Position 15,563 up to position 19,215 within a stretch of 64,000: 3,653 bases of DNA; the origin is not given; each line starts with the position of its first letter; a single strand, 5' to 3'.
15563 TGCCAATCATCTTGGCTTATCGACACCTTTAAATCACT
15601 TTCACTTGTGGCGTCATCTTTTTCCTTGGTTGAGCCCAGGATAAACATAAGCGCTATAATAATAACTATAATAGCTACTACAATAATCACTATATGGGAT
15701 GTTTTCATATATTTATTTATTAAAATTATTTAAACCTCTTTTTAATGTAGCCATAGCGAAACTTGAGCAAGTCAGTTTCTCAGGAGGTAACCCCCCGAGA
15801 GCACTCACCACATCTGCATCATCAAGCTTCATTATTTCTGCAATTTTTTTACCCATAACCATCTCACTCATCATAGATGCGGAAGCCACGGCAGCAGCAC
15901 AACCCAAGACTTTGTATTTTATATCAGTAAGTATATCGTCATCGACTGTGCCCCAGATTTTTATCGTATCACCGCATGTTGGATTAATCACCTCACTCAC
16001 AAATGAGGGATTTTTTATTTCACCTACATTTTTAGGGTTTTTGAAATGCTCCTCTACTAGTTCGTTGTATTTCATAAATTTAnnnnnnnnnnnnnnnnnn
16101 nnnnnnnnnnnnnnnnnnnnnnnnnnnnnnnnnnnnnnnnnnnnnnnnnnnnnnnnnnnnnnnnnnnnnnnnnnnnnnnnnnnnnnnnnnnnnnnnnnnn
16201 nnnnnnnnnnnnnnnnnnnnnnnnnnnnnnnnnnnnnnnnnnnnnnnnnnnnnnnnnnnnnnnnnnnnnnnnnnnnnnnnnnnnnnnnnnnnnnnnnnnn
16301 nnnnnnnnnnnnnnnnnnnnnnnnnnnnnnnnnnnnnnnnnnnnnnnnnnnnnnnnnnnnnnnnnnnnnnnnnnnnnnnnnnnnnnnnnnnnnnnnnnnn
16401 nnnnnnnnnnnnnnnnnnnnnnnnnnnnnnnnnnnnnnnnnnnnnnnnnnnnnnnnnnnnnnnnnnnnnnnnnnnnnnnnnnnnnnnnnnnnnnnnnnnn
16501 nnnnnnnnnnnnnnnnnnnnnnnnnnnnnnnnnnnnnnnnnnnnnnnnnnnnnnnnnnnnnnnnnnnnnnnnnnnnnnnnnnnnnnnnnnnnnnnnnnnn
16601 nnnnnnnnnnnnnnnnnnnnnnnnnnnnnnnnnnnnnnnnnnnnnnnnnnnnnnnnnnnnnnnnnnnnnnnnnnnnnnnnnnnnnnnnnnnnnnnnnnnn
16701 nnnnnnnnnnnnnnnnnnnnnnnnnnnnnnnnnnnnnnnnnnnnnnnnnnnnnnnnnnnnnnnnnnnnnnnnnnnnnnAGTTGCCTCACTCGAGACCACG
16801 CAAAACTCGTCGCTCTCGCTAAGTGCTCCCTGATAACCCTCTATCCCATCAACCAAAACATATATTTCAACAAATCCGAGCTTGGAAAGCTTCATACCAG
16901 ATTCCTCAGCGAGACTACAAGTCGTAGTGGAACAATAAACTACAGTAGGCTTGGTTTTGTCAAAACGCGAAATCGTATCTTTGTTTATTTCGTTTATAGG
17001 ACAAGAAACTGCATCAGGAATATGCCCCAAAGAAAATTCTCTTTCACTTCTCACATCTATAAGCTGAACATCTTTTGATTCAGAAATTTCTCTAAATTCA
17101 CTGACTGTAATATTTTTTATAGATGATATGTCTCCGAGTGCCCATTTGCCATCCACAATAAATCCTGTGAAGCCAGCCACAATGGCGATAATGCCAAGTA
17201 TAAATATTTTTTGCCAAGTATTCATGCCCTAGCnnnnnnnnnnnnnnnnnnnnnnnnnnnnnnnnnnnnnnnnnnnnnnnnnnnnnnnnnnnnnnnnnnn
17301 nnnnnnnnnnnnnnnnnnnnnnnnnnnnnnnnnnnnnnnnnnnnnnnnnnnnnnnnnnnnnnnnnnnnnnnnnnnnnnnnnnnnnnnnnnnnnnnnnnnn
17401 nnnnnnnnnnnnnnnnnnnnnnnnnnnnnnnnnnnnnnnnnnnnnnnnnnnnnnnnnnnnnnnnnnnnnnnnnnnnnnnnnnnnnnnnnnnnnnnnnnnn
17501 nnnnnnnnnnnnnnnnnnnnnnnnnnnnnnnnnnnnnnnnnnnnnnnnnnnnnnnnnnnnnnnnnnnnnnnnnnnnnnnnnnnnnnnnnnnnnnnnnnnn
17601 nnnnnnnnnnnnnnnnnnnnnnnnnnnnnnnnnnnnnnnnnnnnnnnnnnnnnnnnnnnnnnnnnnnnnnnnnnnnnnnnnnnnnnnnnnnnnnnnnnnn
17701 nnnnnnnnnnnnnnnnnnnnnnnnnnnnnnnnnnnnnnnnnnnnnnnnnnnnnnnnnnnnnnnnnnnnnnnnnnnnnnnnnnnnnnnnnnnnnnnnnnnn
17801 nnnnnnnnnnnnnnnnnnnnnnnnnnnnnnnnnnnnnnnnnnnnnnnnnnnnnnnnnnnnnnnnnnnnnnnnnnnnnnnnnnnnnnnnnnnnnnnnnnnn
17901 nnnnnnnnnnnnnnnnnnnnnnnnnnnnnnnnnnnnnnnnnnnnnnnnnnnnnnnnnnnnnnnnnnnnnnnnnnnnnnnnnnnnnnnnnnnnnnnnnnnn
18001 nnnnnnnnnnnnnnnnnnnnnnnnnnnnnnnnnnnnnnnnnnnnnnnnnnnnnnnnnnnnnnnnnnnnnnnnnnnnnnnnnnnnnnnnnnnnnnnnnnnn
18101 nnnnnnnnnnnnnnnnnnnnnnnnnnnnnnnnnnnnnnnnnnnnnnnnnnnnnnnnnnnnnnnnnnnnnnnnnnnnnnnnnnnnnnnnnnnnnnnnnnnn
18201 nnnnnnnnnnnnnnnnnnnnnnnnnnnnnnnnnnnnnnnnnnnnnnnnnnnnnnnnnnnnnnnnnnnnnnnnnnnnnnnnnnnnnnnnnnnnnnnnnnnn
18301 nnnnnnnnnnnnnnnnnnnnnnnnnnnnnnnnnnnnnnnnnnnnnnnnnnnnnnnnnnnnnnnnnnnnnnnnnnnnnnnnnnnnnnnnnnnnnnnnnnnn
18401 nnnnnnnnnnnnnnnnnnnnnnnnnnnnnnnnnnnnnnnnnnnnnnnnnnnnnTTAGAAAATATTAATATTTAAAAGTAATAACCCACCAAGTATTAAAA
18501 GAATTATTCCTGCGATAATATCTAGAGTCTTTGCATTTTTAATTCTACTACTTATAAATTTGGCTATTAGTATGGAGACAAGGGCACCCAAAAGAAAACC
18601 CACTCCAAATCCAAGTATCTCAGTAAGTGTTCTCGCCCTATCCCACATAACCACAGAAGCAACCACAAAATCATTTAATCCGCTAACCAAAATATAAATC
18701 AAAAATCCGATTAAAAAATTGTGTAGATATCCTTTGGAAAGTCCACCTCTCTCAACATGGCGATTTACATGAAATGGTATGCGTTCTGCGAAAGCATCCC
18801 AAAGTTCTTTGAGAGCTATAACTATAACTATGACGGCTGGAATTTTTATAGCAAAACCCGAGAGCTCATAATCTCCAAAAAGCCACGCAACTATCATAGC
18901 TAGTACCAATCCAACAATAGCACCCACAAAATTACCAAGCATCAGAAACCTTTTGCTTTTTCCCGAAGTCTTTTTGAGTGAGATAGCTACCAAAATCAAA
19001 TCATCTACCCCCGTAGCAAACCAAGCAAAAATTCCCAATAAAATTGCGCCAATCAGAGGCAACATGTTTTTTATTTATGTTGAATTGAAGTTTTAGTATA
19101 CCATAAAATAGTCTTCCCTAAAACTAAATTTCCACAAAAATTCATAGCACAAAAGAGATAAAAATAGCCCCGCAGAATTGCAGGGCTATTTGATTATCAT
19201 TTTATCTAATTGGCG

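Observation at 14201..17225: Thiol/sulfur-trafficking cluster: tandem-rhodanese protein, DsbA, a second IscU-like scaffold and a rhodanese-CcdA fusion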

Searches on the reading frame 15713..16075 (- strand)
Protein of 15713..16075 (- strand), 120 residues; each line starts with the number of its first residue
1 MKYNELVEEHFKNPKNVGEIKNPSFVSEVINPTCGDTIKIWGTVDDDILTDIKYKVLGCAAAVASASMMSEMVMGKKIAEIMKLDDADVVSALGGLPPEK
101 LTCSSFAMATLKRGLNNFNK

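Call 3: search_protein_families(library=pfam, proteins=[window:15713-16075:-], max_evalue=0.01)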
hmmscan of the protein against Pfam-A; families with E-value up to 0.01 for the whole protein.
window:15713-16075:- (120 aa): 1 family
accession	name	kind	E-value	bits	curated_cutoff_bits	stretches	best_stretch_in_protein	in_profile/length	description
PF01592.21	NifU_N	-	1.2e-32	113.2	22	1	3-119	2-121/127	NifU-like N terminal domain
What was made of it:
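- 15713..16075 (-): NifU_N/IscU-like paralog, 120 aa, cytoplasmic. It keeps C34, D36, C59 and C103, but has Thr102 (codon 15770-15772) where IscU has the conserved His. Pfam 1.2e-32 (call 3).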

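Call 4: search_protein_families(library=ncbifam, proteins=[window:15713-16075:-], max_evalue=0.01)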
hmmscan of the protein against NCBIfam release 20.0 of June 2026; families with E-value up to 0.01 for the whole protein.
window:15713-16075:- (120 aa): 4 families
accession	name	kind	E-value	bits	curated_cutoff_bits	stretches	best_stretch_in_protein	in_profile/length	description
TIGR03419.1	NifU_clost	equivalog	6.6e-41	139.5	187.9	1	3-119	1-117/121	Fe-S cluster assembly scaffold protein NifU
TIGR02000.1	NifU_proper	equivalog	1.1e-25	90.6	273.3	1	2-119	3-122/290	Fe-S cluster assembly protein NifU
TIGR01999.1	iscU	equivalog_domain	1e-24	87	192.4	1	3-119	1-120/124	Fe-S cluster assembly scaffold IscU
TIGR01994.1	SUF_scaf_2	equivalog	4.4e-22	78.6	92.5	1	3-85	5-87/137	Fe-S cluster assembly sulfur transfer protein SufU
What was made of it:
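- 15713..16075 (-): NCBIfam NifU_clost 139.5 bits, below the 187.9 cut-off (call 4).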

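Call 38: find_homologous_proteins(query=window:15713-16075:-, max_evalue=1e-10)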
Query window:15713-16075:- (120 aa): 426 proteins with E <= 1e-10 among 437 candidates; the best 120 are listed.
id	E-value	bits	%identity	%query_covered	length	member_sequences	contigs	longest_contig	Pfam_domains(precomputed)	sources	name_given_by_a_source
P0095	6.9e-73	260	100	100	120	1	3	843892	PF01592.22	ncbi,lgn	-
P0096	9.3e-59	215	83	98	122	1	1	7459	PF01592.22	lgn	-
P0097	1.4e-50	188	74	98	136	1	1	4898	PF01592.22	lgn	-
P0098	7.6e-32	128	50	97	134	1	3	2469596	PF01592.22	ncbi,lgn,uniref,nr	ncbi:Fe-S cluster assembly scaffold protein NifU [Acetohalobium arabaticum]|uniref:FeS cluster assem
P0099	1.6e-31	127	49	97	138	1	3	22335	PF01592.22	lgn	-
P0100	3.9e-31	126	49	100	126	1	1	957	PF01592.22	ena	-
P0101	6.9e-31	125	51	97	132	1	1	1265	PF01592.22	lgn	-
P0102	7.2e-31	125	53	97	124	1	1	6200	PF01592.22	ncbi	-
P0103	7.8e-31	125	53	98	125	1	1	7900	PF01592.22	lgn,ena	-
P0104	7.9e-31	125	53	98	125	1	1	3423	PF01592.22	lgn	-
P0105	7.9e-31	125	53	98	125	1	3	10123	PF01592.22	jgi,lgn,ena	-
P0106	8.6e-31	125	53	98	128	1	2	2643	PF01592.22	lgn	-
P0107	8.6e-31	125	53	98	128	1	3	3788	PF01592.22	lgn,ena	-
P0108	9.6e-31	124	52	97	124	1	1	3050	PF01592.22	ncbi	-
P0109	1.2e-30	124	50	98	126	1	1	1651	PF01592.22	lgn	-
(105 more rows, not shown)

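Call 40: find_encoding_contigs(protein=P0096, flank=6000, max_places=2)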
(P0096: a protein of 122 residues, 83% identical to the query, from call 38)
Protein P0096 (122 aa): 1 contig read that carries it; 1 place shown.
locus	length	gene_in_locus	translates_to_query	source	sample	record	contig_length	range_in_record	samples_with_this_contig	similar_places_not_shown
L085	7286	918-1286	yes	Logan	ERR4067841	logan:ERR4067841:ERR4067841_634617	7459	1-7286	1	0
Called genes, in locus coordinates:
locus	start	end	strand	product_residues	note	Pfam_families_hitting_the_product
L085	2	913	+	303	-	?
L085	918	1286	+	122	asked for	PF01592:NifU_N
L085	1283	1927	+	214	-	PF13462:Thioredoxin_4, PF13743:Thioredoxin_5 (faint), PF01323:DSBA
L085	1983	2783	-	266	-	PF00581:Rhodanese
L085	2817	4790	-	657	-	PF17764:PriA_3primeBD, PF00270:DEAD, PF04851:ResIII, PF00271:Helicase_C, PF18319:Zn_ribbon_PriA (weak), PF18074:PriA_C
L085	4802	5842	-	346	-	PF01266:DAO (faint), PF01494:FAD_binding_3, PF03486:HI0933_like (weak), PF13738:Pyr_redox_3 (weak)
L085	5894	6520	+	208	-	PF10469:AKAP7_NLS (weak), PF02834:LigT_PEase (weak), PF13563:2_5_RNA_ligase2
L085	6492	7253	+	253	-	PF03808:Glyco_tran_WecG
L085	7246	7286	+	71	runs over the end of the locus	?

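Call 41: find_encoding_contigs(protein=P0097, flank=6000, max_places=2)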
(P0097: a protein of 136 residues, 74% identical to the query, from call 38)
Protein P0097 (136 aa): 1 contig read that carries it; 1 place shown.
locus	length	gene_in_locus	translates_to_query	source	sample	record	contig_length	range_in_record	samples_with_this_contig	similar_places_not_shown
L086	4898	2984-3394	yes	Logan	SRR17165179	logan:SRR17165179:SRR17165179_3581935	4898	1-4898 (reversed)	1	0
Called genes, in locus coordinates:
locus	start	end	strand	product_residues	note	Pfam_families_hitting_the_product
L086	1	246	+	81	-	?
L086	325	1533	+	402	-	PF02812:ELFV_dehydrog_N, PF00208:ELFV_dehydrog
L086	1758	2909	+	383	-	PF00581:Rhodanese, PF11139:SfLAP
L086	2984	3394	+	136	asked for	PF01592:NifU_N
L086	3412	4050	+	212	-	PF13462:Thioredoxin_4, PF01323:DSBA, PF13743:Thioredoxin_5 (faint)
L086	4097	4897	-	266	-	?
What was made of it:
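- Checked: The E-values are strong, and the four-gene layout is conserved in two relatives (calls 40, 41).
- The same layout in L085 and L086 (calls 40, 41).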

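Call 81: search_solved_structures(query=window:15713-16075:-, max_evalue=0.00001)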
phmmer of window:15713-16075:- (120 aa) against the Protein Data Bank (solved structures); distinct sequences matched with E-value up to 0.00001: 33.
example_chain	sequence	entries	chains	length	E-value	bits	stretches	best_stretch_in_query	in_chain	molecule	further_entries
7c8n_A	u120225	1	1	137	8.3e-30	106.8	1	3-118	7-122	Nitrogen-fixing NifU domain protein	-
7cnv_A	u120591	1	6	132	1e-29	106.6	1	3-118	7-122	Nitrogen-fixing NifU domain protein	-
7c8m_A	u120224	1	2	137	1.6e-29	105.9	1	3-118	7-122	Nitrogen-fixing NifU domain protein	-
7c8o_A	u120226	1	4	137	1.1e-28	103.2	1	3-118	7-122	Nitrogen-fixing NifU domain protein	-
9wcv_A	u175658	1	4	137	2.2e-28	102.3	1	3-118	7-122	Nitrogen-fixing NifU domain protein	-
4eb5_C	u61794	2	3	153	2.7e-28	102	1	3-117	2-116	NifU protein (NifU-1)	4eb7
9wfy_D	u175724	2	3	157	1.8e-25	92.9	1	2-115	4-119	Iron-sulfur cluster assembly scaffold protein IscU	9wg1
2z7e_A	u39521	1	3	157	2.1e-24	89.4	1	2-115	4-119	NifU-like protein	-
1xjs_A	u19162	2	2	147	9.2e-20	74.5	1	3-82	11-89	NifU-like protein | SufU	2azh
5xt5_D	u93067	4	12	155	1.1e-19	74.2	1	3-82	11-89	Zinc-dependent sulfurtransferase SufU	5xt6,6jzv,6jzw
2l4x_A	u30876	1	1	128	5e-19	72.1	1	1-117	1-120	Iron-sulfur cluster assembly scaffold protein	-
9vwk_A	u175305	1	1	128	5.1e-19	72.1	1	1-117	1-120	Iron-sulfur cluster assembly scaffold protein IscU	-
3lvl_A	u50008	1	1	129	1.1e-18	71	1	3-117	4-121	NifU-like protein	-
1q48_A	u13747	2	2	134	3.8e-18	69.3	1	1-117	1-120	NifU-like protein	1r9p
8tvt_D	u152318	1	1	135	3.9e-18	69.2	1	1-118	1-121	Iron-sulfur cluster assembly enzyme ISCU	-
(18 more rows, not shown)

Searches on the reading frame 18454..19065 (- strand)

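Call 3: search_protein_families(library=pfam, proteins=[window:18454-19065:-], max_evalue=0.01)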
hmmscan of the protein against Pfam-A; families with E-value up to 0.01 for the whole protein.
window:18454-19065:- (203 aa): 1 family
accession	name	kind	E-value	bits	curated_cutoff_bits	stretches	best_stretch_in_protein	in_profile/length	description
PF19942.4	DUF6404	-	0.00058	20.7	27.6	0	11-69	53-110/115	Family of unknown function (DUF6404)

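Call 4: search_protein_families(library=ncbifam, proteins=[window:18454-19065:-], max_evalue=0.01)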
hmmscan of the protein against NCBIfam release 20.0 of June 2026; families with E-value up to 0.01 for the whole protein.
window:18454-19065:- (203 aa): 0 families

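Call 79: search_protein_families(library=pfam, proteins=[window:18454-19065:-], max_evalue=10)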
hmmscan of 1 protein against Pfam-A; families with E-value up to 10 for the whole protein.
window:18454-19065:- (203 aa): 7 families
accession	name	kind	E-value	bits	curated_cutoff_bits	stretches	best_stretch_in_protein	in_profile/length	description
PF19942.4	DUF6404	-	0.00058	20.7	27.6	2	11-69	53-110/115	Family of unknown function (DUF6404)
PF01169.24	GDT1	-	0.025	15.4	27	2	150-193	33-75/75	Divalent cation/proton antiporter GDT1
PF03741.22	TerC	-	0.026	14.7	27.8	1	19-198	11-176/178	Integral membrane protein TerC family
PF12822.12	ECF_trnsprt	-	0.27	11.7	30.7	2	5-91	72-158/169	ECF transporter, substrate-specific component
PF01899.21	MNHE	-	3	8.1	27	0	147-190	14-52/145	Na+/H+ ion antiporter subunit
PF19865.4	DUF6338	-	3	7.8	26.5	1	46-116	85-150/205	Family of unknown function (DUF6338)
PF14015.11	DUF4231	-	4.1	8.3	24.7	1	31-89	7-61/103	Protein of unknown function (DUF4231)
